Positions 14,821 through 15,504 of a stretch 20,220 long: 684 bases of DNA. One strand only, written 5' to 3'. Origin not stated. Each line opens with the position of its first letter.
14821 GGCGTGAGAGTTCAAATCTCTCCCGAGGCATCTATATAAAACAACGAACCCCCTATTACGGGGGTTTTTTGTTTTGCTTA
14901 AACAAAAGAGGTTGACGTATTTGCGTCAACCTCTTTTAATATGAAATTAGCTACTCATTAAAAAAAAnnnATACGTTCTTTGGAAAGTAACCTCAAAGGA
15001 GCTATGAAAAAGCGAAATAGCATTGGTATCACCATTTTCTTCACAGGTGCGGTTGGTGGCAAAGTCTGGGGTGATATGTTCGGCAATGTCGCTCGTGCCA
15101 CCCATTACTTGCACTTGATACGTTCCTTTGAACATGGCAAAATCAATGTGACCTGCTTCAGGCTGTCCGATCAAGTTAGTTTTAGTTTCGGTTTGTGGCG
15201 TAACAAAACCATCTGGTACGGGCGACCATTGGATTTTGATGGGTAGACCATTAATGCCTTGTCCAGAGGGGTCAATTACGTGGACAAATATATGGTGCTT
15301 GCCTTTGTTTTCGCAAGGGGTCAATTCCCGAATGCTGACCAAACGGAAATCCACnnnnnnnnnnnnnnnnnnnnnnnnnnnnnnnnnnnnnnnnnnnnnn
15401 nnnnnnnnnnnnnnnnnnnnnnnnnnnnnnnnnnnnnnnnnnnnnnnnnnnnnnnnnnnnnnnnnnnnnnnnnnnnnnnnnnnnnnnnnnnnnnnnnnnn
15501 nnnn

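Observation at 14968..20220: Three tandem paralogues with a shared Cys-pair extracytoplasmic C-terminal domain; one is fused to 4×cNMP-binding domains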

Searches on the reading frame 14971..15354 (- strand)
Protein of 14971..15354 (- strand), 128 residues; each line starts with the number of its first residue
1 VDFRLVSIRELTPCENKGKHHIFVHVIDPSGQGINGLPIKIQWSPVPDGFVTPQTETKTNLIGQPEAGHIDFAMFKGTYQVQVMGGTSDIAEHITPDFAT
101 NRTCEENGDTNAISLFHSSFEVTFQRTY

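Call 13: find_homologous_proteins(query=window:14971-15354:-, max_evalue=0.001)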
Query seq(128 aa) (128 aa): 20 proteins with E <= 0.001 among 20 candidates.
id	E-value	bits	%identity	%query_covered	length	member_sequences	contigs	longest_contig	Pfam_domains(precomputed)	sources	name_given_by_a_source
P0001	1.7e-54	201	72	100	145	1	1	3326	-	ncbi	ncbi:MAG: hypothetical protein D6784_02235, partial [Chloroflexi bacterium]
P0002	8.8e-52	192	69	100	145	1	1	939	-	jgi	jgi:hypothetical protein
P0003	3.6e-51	190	68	100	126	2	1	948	-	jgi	jgi:hypothetical protein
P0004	2.3e-48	181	66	95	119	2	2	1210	-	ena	-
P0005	5.4e-48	180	63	100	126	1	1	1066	-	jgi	jgi:hypothetical protein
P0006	1.3e-47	179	67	97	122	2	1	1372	-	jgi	jgi:hypothetical protein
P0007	6.9e-47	177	64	100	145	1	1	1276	-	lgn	-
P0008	5.5e-46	174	68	92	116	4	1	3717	-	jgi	jgi:hypothetical protein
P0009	8.0e-45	170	62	95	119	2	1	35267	-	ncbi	-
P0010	7.0e-44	167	63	100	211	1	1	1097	-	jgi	jgi:hypothetical protein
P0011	4.1e-43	164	65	98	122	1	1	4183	-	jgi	jgi:hypothetical protein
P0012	6.4e-42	161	64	95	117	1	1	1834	-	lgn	-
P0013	3.7e-41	158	60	95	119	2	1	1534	-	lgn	-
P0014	4.7e-41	158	61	100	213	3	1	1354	-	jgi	jgi:hypothetical protein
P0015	1.3e-39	153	64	95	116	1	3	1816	-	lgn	-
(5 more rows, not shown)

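Call 17: find_homologous_proteins(query=A2, max_evalue=0.001)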
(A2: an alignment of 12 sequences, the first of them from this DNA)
Query A2 (12 sequences) (128 aa, profile of the alignment): 252 proteins with E <= 0.001 among 657 candidates; the best 120 are listed.
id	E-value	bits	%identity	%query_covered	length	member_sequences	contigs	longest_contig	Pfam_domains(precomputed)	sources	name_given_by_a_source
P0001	2.0e-60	220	72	100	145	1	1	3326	-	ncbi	ncbi:MAG: hypothetical protein D6784_02235, partial [Chloroflexi bacterium]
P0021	3.9e-60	219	63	100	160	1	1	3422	-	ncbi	ncbi:MAG: hypothetical protein D6768_00710, partial [Chloroflexi bacterium]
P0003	4.6e-60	219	68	100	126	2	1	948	-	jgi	jgi:hypothetical protein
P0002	9.3e-60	218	69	100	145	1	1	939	-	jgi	jgi:hypothetical protein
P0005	4.6e-59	216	63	100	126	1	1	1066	-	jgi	jgi:hypothetical protein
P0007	1.1e-58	215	64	100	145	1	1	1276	-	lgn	-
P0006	1.7e-58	214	67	97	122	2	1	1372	-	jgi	jgi:hypothetical protein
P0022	1.1e-57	211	62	100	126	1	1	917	-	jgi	jgi:hypothetical protein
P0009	5.4e-57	209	62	95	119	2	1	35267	-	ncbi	-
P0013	7.5e-57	209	60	95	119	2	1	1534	-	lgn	-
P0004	1.6e-56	208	66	95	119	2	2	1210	-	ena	-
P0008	2.2e-54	201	68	92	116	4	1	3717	-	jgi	jgi:hypothetical protein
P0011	4.1e-54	200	65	98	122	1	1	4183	-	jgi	jgi:hypothetical protein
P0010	1.5e-53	198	63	100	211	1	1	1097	-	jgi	jgi:hypothetical protein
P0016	7.1e-53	196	59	100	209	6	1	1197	-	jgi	jgi:hypothetical protein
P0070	4.5e-33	132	43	94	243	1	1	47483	-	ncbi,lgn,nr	ncbi:MAG: hypothetical protein JW953_04660 [Anaerolineae bacterium]|nr:hypothetical protein [Anaerol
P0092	4.6e-32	129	43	94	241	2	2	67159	-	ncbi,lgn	-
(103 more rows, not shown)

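Call 24: search_solved_structures(query=A2, max_evalue=10, show_alignments=2)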
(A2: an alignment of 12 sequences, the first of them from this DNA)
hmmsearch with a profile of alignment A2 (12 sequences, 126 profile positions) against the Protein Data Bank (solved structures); distinct sequences matched with E-value up to 10: 3.
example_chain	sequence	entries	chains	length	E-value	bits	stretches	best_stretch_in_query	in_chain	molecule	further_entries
3cji_D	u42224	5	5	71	0.056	16.8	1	54-96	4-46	Polyprotein | VP4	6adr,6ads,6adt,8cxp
3md3_A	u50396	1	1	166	0.091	16.1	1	12-48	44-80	Nuclear and cytoplasmic polyadenylated RNA-binding protein PUB1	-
5o98_A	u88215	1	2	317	1.4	12.3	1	47-82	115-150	Alcohol dehydrogenase 1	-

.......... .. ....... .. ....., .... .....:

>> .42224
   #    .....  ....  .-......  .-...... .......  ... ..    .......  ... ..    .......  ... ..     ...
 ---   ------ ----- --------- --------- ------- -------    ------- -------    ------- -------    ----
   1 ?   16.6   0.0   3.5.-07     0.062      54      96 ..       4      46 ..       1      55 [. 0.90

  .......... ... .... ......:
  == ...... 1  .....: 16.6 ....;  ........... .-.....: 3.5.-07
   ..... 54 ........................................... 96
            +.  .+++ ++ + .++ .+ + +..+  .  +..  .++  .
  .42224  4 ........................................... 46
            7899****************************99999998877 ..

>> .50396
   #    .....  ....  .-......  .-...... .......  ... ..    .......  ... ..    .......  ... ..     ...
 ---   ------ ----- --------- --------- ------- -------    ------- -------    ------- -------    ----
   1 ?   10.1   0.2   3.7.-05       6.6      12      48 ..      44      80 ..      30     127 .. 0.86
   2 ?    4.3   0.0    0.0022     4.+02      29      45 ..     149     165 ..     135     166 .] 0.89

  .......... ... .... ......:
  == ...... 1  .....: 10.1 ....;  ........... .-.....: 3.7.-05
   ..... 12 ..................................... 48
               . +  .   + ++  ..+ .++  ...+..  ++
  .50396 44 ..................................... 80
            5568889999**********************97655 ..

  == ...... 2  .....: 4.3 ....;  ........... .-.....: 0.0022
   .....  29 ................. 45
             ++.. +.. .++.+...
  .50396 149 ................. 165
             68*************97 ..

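Call 28: predict_structure(alignment_id=A3)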
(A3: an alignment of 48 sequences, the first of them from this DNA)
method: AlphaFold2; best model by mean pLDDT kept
length: 128 residues; sequences in the alignment: 48
mean_pLDDT: 95.6   pTM: 0.88
mean pLDDT of the five models: 95.6, 94.1, 92.3, 91.5, 91.5
residues with pLDDT >= 90: 119; 70-90: 9; 50-70: 0; < 50: 0
segments of 3 or more residues with pLDDT < 50: none
pLDDT, mean of each block of 10 residues (from residue 1): 96 95 98 98 96 98 97 96 97 93 94 92 95
secondary structure, 60 per line:
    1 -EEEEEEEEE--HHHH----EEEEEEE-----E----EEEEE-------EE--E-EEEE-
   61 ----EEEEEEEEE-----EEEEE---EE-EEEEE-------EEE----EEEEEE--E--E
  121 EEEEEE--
elements in order: E2-10 H13-16 E21-27 E38-42 E56-59 E65-73 E79-83 E90-94 E102-104 E109-114 E120-126

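Call 35: search_protein_representatives(alignment_id=A4)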
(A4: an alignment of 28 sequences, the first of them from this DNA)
Query: 28 sequences, 122 profile positions. Proteins with E-value up to 0.001 (for the whole library): 1201; up to 1e-10: 189; up to 1e-30: 36. The best 150 are listed.
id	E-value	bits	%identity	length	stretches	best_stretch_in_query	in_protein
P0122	1.9e-52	192.4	-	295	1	1-122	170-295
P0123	3.7e-52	191.5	-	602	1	1-122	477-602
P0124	1.2e-50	186.6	-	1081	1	1-121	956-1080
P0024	2.1e-49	182.6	-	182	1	2-120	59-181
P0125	4.3e-49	181.6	-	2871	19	20-71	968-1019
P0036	8.1e-47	174.3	-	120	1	5-122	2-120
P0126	1.8e-46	173.1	-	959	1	1-121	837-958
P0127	3.2e-45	169.1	-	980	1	1-121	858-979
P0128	6.2e-45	168.2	-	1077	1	1-121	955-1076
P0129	7.7e-45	167.9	-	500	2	2-120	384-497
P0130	1.5e-44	167.0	-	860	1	2-121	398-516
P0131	4.0e-44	165.6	-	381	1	2-121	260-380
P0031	4.3e-44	165.5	-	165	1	2-121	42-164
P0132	8.4e-44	164.5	-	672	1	3-121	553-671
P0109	1.2e-42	160.8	-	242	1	1-122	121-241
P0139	1.7e-38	147.4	-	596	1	3-121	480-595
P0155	7.3e-30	119.5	-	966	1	1-121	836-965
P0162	5.4e-28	113.5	-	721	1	2-121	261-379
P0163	6.0e-28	113.3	-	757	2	2-120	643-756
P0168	3.3e-27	111.0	-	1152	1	2-121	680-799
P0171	1.8e-26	108.6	-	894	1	6-120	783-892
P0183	2.1e-23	98.7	-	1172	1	2-121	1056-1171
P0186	4.2e-22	94.5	-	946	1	7-121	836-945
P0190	1.8e-21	92.5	-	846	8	21-90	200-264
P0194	3.7e-21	91.4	-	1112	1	3-121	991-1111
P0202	1.0e-19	86.8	-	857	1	2-121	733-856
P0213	8.7e-18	80.5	-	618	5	17-82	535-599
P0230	5.1e-15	71.6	-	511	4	20-69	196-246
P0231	5.2e-15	71.6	-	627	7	5-76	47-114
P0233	9.1e-15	70.8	-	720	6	24-81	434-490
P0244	1.4e-13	67.0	-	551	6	16-80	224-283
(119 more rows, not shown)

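Call 39: search_protein_families(library=pfam, alignment_id=A5, max_evalue=0.001)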
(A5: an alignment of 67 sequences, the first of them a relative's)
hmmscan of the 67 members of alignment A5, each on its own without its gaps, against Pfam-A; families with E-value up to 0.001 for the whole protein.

A. member 1, P0124 (1081 aa): 1 family
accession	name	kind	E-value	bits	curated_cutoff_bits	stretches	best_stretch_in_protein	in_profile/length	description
PF00027.35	cNMP_binding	-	2e-81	268.5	27.5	4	298-383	2-88/89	Cyclic nucleotide-binding domain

B. families by the number of members that match (of 67 scanned): 43 families (the first 25 are shown)
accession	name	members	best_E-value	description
PF00027.35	cNMP_binding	20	3.4e-88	Cyclic nucleotide-binding domain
PF13620.12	CarboxypepD_reg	10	2.1e-44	Carboxypeptidase regulatory-like domain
PF00150.24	Cellulase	7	1.9e-13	Cellulase (glycosyl hydrolase family 5)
PF13715.12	CarbopepD_reg_2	5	2.4e-12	CarboxypepD_reg-like domain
PF02449.21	Glyco_hydro_42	5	2.2e-10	Beta-galactosidase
PF08666.17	SAF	3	3.2e-13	SAF domain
PF17210.9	SdrD_B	3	1.6e-12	SdrD B-like domain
PF13490.11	zf-HC2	3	3.2e-06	Putative zinc-finger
PF01229.23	Glyco_hydro_39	3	4.2e-06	Glycosyl hydrolases family 39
PF08239.17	SH3_3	2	2.5e-16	Bacterial SH3 domain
PF01476.26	LysM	2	6.1e-15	LysM domain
PF17802.7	SpaA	2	8.9e-08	Prealbumin-like fold domain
PF00331.26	Glyco_hydro_10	2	1.5e-06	Glycosyl hydrolase family 10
PF13144.11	ChapFlgA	2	1.6e-06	Chaperone for flagella basal body P-ring formation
PF06347.19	SH3_4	2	1.8e-06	Bacterial SH3 domain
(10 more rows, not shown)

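Call 40: search_protein_families(library=pfam, proteins=[P0125, P0190, P0213, P0230, P0231, P0233, P0244], max_evalue=0.001)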
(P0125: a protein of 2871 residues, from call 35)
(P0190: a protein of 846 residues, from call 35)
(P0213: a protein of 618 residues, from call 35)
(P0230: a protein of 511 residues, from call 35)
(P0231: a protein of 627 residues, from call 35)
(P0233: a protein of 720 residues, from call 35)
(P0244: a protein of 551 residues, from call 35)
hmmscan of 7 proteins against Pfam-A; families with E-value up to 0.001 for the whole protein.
P0125 (2871 aa): 8 families
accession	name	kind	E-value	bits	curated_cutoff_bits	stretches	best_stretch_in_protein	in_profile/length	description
PF02369.22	Big_1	-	4.9e-188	610.4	34.9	24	967-1042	18-89/93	Bacterial Ig-like domain (group 1)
PF13620.12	CarboxypepD_reg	-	3.2e-60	200.9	32.3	0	351-433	4-78/82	Carboxypeptidase regulatory-like domain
PF24025.1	Ig_DR_A0283-like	-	4.6e-55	184.7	27.1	0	969-1033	8-71/102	DR_A0283-like, Ig-like domain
PF11974.14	bMG3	-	2.1e-36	124.4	34.9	0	354-425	21-85/103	Bacterial alpha-2-macroglobulin MG3 domain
PF17789.7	MG4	-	4.3e-35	120.2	24.7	0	762-810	19-62/95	Macroglobulin domain MG4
PF09134.16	Invasin_D3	-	9.5e-24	84.2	33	0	346-424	21-95/98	Invasin, domain 3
PF10670.15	DUF4198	-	4.9e-11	43.6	34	0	278-397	71-196/209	Domain of unknown function (DUF4198)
PF22938.2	Integrase_p58_C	-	3.4e-05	24.3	27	0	921-933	1-13/35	Integrase p58, C-terminal domain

P0190 (846 aa): 23 families
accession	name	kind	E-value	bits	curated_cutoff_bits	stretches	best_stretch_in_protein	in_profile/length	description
PF13620.12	CarboxypepD_reg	-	4.7e-63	210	32.3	5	203-274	4-81/82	Carboxypeptidase regulatory-like domain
PF02369.22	Big_1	-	9.3e-41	138.3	34.9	3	369-419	21-71/93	Bacterial Ig-like domain (group 1)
PF17789.7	MG4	-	5.1e-25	88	24.7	0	29-90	16-76/95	Macroglobulin domain MG4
PF17802.7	SpaA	-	1.1e-22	80.4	23.1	0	207-268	9-80/91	Prealbumin-like fold domain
PF11974.14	bMG3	-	5.1e-19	68.6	34.9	0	294-325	26-57/103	Bacterial alpha-2-macroglobulin MG3 domain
PF09134.16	Invasin_D3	-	1.2e-17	64.7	33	0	201-264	24-95/98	Invasin, domain 3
PF17210.9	SdrD_B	-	1.1e-16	61.5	29.7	1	543-609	16-84/112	SdrD B-like domain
PF24025.1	Ig_DR_A0283-like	-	5.1e-16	59.3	27.1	0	538-598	8-71/102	DR_A0283-like, Ig-like domain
PF10670.15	DUF4198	-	7.9e-16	59.2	34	0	209-253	156-207/209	Domain of unknown function (DUF4198)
PF05688.17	BIg21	-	1.7e-12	48.2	27.4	0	200-255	5-64/109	Bacterial Immunoglobulin-like 21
PF20598.4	DUF6795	-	4.8e-11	43.3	27.4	0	124-160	7-45/103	Domain of unknown function (DUF6795)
PF24107.1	DUF7382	-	1.3e-10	41.5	27.4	0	201-235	22-56/65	Domain of unknown function (DUF7382)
PF01190.23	Pollen_Ole_e_1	-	9.4e-09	36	23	0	110-155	5-56/99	Pollen protein Ole e 1 like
PF23194.1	NOMO_5th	-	2.7e-08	34.5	27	0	634-682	16-66/89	NOMO fifth transthyretin-like domain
PF13115.11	YtkA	-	6.7e-07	30.3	25.9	0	203-250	26-71/85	YtkA-like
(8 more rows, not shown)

P0213 (618 aa): 7 families
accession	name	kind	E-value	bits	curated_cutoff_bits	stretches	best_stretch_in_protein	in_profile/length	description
PF02369.22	Big_1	-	8.9e-22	77.4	34.9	2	225-275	18-68/93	Bacterial Ig-like domain (group 1)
PF17789.7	MG4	-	7.2e-18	65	24.7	0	538-596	16-71/95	Macroglobulin domain MG4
PF13620.12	CarboxypepD_reg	-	8.8e-15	55.3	32.3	0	335-408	5-71/82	Carboxypeptidase regulatory-like domain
PF24025.1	Ig_DR_A0283-like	-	2.5e-09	37.8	27.1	0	539-594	8-60/102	DR_A0283-like, Ig-like domain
PF01835.25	MG2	-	4.3e-06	27.5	32.8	0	119-178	16-80/96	MG2 domain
PF00801.26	PKD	-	4.1e-05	23.9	23.5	0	447-478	25-49/80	PKD domain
PF22352.2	K319L-like_PKD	-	0.00019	21.8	27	0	526-601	4-73/84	K319L-like, PKD domain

P0230 (511 aa): 10 families
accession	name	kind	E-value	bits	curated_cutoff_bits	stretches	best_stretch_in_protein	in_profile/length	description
PF13620.12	CarboxypepD_reg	-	4.2e-22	78.7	32.3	2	382-454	1-75/82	Carboxypeptidase regulatory-like domain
PF02369.22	Big_1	-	1.7e-16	60.5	34.9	0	381-434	19-78/93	Bacterial Ig-like domain (group 1)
PF17802.7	SpaA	-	6e-11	42.8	23.1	0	386-432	6-56/91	Prealbumin-like fold domain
PF17789.7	MG4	-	3.5e-09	37.2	24.7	0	32-76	16-60/95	Macroglobulin domain MG4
PF11974.14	bMG3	-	1.7e-07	31.5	34.9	0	42-77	24-59/103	Bacterial alpha-2-macroglobulin MG3 domain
PF24025.1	Ig_DR_A0283-like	-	4.1e-06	27.5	27.1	0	382-432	8-60/102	DR_A0283-like, Ig-like domain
PF17210.9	SdrD_B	-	9.4e-06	26.2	29.7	0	42-85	20-64/112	SdrD B-like domain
PF10670.15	DUF4198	-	9.4e-05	23.1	34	0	392-436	157-207/209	Domain of unknown function (DUF4198)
PF00775.27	Dioxygenase_C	-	0.00039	20.4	27.3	0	375-402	24-51/182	Dioxygenase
PF05688.17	BIg21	-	0.00055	20.9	27.4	0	380-406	3-29/109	Bacterial Immunoglobulin-like 21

P0231 (627 aa): 10 families
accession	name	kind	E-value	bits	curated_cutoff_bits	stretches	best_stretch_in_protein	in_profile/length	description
PF13620.12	CarboxypepD_reg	-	1.9e-41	140.7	32.3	4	470-546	2-79/82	Carboxypeptidase regulatory-like domain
PF02369.22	Big_1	-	2.2e-33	114.7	34.9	2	51-105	8-64/93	Bacterial Ig-like domain (group 1)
PF17210.9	SdrD_B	-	8.3e-13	49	29.7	1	68-119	16-66/112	SdrD B-like domain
PF24025.1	Ig_DR_A0283-like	-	1.3e-12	48.4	27.1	0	146-192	9-55/102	DR_A0283-like, Ig-like domain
PF11974.14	bMG3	-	1.2e-11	45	34.9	0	71-107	23-58/103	Bacterial alpha-2-macroglobulin MG3 domain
PF24107.1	DUF7382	-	1.3e-11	44.6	27.4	0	217-267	12-63/65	Domain of unknown function (DUF7382)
PF17789.7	MG4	-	1.4e-11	44.9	24.7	0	63-106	17-59/95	Macroglobulin domain MG4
PF17802.7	SpaA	-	3.6e-11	43.5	23.1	0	474-554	7-86/91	Prealbumin-like fold domain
PF13715.12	CarbopepD_reg_2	-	3.3e-09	37.1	32.2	0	475-549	6-79/88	CarboxypepD_reg-like domain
PF10670.15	DUF4198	-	8e-09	36.4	34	0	559-597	156-199/209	Domain of unknown function (DUF4198)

P0233 (720 aa): 13 families
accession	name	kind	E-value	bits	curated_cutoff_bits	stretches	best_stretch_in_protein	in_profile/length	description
PF02369.22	Big_1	-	3.3e-29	101.3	34.9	5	639-697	20-79/93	Bacterial Ig-like domain (group 1)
PF17789.7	MG4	-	3.5e-25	88.5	24.7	2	640-703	18-79/95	Macroglobulin domain MG4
PF13620.12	CarboxypepD_reg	-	7.8e-23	81.1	32.3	1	643-698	5-56/82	Carboxypeptidase regulatory-like domain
PF10670.15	DUF4198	-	6.5e-11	43.2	34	0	336-383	156-204/209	Domain of unknown function (DUF4198)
PF00801.26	PKD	-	1.6e-10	41.2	23.5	0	423-489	12-64/80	PKD domain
PF20598.4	DUF6795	-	6.7e-10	39.6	27.4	0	327-367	2-39/103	Domain of unknown function (DUF6795)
PF13115.11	YtkA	-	4.2e-09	37.4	25.9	0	307-352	5-47/85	YtkA-like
PF24025.1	Ig_DR_A0283-like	-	5.9e-09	36.6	27.1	0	329-384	10-62/102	DR_A0283-like, Ig-like domain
PF01835.25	MG2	-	3.7e-07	30.9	32.8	0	640-686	19-66/96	MG2 domain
PF16640.11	Big_3_5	-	9.8e-07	29.7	35.5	0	423-489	9-68/88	Bacterial Ig-like domain (group 3)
PF10358.15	NT-C2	-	1.7e-05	24.9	25.2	0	236-266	23-55/143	N-terminal C2 in EEIG1 and EHBP1 proteins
PF09134.16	Invasin_D3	-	2.6e-05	25.1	33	0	641-697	25-79/98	Invasin, domain 3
PF18911.6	PKD_4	-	0.00013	22.4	27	0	427-490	13-70/85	PKD domain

P0244 (551 aa): 14 families
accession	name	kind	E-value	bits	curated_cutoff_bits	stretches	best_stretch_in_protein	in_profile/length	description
PF13620.12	CarboxypepD_reg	-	4.6e-30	104.2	32.3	4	233-291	5-63/82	Carboxypeptidase regulatory-like domain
PF02369.22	Big_1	-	3.7e-16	59.4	34.9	0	148-191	20-65/93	Bacterial Ig-like domain (group 1)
PF24107.1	DUF7382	-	4e-15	55.9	27.4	0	304-350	15-62/65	Domain of unknown function (DUF7382)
PF23193.1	NOMO_3rd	-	2.5e-13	50.6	27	0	314-336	6-28/120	NOMO third transthyretin-like domain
PF24025.1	Ig_DR_A0283-like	-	1.4e-12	48.2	27.1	0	226-273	6-52/102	DR_A0283-like, Ig-like domain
PF17789.7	MG4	-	2.7e-11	44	24.7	0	230-286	18-77/95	Macroglobulin domain MG4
PF17802.7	SpaA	-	3.2e-10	40.5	23.1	0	231-281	4-57/91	Prealbumin-like fold domain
PF10670.15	DUF4198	-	1.4e-09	38.8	34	0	309-365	147-207/209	Domain of unknown function (DUF4198)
PF16640.11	Big_3_5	-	1.1e-05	26.3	35.5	0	462-547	4-87/88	Bacterial Ig-like domain (group 3)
PF00411.24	Ribosomal_S11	-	1.1e-05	26.2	25.1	0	425-484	17-74/110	Ribosomal protein S11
PF06832.18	BiPBP_C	-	5.6e-05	23.4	26.8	0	374-408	55-89/90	Penicillin-Binding Protein C-terminus Family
PF21876.2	STIV_turret_2nd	-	9.4e-05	22.8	27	0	262-330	9-77/106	C381 turret protein 2nd galactose-binding domain-like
PF20598.4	DUF6795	-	0.00011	22.8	27.4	0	397-440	5-48/103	Domain of unknown function (DUF6795)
PF25020.1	TTR_TEN1-4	-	0.00098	19.4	27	0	396-435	13-47/86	Teneurin TTR-like domain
